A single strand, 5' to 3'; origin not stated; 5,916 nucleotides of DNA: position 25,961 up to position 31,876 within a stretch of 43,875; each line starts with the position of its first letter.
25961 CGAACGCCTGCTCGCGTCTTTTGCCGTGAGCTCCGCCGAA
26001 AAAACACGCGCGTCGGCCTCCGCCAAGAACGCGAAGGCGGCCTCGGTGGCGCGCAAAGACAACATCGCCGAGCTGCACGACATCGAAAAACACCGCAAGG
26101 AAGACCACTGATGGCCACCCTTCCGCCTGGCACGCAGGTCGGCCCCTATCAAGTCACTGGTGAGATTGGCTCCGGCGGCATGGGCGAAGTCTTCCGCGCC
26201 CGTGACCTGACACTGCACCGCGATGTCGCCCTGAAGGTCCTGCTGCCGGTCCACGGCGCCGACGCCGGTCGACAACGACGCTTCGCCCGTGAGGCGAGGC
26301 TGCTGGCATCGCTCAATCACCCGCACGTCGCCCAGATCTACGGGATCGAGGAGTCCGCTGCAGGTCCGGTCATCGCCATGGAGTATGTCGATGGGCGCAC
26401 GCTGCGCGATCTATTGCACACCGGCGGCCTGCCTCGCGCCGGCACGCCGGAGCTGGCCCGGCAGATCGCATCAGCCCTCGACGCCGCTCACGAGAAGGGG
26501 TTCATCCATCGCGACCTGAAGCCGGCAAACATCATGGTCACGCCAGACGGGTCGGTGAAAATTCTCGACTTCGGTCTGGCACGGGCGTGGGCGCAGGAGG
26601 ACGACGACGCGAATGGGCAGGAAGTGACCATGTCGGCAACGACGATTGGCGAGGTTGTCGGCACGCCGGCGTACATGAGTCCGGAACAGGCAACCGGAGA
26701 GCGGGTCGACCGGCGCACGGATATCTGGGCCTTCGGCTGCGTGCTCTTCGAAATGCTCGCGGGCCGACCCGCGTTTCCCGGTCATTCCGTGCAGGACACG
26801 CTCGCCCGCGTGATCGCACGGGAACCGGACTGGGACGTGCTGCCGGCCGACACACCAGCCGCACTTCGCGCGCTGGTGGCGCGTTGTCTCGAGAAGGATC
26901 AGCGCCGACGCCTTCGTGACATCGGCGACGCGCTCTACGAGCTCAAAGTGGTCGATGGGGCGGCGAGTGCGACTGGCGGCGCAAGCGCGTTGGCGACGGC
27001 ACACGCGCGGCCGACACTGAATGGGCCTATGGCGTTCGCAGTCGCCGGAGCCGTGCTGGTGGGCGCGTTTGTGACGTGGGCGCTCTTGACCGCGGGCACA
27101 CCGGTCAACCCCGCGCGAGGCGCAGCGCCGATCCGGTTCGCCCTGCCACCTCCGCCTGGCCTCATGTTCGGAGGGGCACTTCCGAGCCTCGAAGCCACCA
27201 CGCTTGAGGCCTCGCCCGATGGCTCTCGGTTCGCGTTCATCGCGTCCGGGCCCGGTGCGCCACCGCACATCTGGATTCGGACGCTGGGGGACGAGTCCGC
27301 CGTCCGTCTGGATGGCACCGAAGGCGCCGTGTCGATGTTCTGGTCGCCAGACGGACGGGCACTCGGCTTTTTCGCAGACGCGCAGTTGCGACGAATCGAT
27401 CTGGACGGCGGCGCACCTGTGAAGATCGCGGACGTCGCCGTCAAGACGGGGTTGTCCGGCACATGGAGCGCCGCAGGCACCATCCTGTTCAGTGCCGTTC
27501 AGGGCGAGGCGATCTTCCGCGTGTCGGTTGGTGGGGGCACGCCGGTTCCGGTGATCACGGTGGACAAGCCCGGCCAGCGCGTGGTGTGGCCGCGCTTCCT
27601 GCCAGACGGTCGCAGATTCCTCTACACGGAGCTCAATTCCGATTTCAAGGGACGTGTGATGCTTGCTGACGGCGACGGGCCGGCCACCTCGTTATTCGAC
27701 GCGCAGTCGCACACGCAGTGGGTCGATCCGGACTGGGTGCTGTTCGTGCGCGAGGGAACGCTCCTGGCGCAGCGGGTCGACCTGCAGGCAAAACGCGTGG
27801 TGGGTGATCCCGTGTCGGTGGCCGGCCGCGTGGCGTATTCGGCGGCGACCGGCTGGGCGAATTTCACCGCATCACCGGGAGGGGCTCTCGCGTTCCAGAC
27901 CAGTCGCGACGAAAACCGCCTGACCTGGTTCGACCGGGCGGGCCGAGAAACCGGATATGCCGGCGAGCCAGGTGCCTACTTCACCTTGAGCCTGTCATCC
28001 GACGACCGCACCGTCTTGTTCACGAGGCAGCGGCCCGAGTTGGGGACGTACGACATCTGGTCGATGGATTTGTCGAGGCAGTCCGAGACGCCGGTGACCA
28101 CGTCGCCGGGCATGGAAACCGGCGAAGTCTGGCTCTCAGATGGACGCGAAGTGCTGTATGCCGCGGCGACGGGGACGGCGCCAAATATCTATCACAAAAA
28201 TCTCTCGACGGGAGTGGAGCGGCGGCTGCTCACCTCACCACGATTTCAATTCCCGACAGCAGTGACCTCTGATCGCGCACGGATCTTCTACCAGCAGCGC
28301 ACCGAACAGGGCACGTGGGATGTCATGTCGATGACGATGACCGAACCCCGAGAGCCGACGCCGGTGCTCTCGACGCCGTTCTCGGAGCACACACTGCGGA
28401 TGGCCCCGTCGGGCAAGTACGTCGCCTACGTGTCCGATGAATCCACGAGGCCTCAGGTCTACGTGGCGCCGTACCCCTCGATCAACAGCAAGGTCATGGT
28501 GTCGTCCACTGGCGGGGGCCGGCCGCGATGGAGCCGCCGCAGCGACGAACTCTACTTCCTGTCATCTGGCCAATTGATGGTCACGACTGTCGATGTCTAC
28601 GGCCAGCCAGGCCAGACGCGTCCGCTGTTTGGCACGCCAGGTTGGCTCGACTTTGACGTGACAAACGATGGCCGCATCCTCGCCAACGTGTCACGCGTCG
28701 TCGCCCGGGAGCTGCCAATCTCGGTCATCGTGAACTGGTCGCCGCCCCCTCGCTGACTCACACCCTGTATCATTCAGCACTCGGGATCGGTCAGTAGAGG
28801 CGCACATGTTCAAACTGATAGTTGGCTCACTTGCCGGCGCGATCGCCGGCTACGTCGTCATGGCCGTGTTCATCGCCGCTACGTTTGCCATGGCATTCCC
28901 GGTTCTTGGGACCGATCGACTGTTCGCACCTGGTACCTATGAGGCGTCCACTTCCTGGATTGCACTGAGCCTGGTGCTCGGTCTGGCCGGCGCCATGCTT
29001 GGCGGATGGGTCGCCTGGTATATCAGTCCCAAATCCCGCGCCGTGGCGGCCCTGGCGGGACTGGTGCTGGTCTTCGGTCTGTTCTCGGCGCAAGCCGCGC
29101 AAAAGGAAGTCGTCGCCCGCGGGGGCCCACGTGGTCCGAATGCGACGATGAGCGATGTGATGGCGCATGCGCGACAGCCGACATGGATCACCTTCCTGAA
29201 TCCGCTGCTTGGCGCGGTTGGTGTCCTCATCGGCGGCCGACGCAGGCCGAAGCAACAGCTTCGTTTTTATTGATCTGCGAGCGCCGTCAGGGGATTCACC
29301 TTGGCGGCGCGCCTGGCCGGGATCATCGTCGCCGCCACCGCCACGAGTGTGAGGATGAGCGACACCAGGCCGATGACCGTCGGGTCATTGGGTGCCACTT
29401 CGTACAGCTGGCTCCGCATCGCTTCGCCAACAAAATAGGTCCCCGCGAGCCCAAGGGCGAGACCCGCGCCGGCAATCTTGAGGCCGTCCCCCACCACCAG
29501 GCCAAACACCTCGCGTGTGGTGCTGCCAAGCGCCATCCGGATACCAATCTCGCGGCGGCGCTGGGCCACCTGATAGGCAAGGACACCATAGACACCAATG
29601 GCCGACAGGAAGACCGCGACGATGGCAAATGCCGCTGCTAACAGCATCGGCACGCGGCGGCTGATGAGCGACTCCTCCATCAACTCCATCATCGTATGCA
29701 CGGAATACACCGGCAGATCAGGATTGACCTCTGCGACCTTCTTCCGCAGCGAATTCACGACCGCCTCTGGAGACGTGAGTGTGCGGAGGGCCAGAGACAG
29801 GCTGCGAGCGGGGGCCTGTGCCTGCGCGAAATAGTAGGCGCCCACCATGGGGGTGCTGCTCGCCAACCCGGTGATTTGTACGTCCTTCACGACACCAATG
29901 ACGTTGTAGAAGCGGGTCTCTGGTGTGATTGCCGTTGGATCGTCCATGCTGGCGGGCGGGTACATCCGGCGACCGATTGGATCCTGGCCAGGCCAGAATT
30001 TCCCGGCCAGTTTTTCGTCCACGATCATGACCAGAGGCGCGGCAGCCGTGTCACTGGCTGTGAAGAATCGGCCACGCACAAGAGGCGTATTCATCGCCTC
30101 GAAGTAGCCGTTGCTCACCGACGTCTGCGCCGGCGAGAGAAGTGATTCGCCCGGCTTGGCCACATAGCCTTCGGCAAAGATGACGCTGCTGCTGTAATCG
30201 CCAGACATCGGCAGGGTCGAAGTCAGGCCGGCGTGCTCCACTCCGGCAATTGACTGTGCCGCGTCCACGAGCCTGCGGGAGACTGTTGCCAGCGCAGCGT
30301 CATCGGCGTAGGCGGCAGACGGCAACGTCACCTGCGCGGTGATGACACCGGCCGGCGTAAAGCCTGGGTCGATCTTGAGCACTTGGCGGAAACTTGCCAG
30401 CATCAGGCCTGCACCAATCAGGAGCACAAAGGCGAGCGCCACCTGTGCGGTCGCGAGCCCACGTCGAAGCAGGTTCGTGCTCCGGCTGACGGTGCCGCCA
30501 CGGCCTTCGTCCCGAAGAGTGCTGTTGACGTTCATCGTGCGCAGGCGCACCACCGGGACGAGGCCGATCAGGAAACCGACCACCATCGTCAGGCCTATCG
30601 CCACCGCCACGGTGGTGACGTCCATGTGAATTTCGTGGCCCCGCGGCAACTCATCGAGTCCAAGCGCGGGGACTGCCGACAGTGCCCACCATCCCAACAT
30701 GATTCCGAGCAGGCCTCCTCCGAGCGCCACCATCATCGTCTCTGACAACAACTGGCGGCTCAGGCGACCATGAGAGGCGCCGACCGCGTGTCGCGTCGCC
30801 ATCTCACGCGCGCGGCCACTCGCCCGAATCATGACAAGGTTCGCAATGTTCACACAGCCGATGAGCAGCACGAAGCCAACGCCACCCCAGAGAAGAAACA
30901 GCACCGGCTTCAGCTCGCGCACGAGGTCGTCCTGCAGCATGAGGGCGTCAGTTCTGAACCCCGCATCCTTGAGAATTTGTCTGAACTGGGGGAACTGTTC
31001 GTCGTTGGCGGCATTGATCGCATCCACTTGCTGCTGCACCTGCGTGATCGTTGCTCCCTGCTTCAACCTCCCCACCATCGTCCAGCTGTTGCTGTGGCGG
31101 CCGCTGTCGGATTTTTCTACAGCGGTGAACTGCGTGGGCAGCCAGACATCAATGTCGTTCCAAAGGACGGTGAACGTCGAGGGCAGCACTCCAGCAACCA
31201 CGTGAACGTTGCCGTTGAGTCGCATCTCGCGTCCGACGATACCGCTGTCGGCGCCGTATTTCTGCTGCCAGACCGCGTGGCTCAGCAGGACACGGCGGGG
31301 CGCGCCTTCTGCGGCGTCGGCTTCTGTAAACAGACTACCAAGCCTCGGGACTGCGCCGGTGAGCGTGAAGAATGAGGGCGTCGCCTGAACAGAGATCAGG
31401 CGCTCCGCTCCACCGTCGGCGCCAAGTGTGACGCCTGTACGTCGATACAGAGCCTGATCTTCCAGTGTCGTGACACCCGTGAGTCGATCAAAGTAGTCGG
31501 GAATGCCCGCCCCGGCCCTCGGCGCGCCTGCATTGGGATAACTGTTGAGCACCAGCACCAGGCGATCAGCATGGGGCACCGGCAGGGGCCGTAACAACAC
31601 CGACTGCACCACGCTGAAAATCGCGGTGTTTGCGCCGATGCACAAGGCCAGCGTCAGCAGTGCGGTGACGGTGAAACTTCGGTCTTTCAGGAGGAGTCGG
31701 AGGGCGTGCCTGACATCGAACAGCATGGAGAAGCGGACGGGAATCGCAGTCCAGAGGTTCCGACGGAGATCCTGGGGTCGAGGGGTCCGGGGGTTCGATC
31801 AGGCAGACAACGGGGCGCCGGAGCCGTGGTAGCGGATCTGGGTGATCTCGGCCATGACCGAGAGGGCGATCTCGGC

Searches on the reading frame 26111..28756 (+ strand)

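Call 45: search_protein_families(library=pfam, proteins=[window:26111-28756:+], max_evalue=0.00001)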
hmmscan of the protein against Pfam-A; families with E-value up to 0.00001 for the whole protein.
window:26111-28756:+ (881 aa): 5 families
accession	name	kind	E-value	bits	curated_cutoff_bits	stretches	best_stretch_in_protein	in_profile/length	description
PF00069.31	Pkinase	-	7.4e-52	176.8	31.7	1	13-268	1-252/263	Protein kinase domain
PF07714.23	PK_Tyr_Ser-Thr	-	3e-37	128.8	23.1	1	16-268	4-249/258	Protein tyrosine and serine/threonine kinase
PF07676.18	PD40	-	2.7e-18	65.8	20.9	0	750-785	2-38/38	WD40-like Beta Propeller Repeat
PF03109.22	ABC1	-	8.5e-09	35.3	22.9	1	57-164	119-221/244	ABC1 atypical kinase-like domain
PF01636.29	APH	-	2.6e-08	34.4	23.2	0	115-158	154-198/239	Phosphotransferase enzyme family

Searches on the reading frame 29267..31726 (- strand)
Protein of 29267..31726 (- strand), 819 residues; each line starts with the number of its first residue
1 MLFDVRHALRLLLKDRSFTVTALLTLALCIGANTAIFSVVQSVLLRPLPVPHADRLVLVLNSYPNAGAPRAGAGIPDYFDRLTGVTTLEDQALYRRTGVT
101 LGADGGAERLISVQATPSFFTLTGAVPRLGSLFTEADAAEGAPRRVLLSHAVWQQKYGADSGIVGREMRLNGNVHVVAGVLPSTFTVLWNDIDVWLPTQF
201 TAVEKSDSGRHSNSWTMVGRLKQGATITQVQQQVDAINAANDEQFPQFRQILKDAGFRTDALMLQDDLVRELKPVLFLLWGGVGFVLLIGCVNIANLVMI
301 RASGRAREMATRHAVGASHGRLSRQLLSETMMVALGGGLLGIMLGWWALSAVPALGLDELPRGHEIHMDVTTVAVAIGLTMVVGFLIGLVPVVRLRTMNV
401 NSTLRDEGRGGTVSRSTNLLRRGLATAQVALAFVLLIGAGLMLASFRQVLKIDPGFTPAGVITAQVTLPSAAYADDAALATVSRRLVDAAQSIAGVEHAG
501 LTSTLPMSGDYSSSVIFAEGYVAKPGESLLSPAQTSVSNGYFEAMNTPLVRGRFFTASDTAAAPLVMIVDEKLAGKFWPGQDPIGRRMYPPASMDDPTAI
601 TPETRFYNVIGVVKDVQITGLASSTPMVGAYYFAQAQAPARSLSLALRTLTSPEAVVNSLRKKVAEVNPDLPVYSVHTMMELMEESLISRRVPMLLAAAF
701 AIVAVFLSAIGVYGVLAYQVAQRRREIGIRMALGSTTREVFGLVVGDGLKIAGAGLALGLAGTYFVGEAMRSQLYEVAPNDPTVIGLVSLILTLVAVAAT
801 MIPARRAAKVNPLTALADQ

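Call 45: search_protein_families(library=pfam, proteins=[window:29267-31726:-], max_evalue=0.00001)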
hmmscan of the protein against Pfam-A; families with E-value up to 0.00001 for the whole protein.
window:29267-31726:- (819 aa): 2 families
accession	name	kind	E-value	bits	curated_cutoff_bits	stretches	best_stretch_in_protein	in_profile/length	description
PF02687.27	FtsX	-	1.8e-29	102.7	25.5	2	283-400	4-120/120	FtsX-like permease C-terminal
PF12704.14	MacB_PCD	-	2.8e-28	100.1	27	2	19-236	1-206/207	MacB-like periplasmic core domain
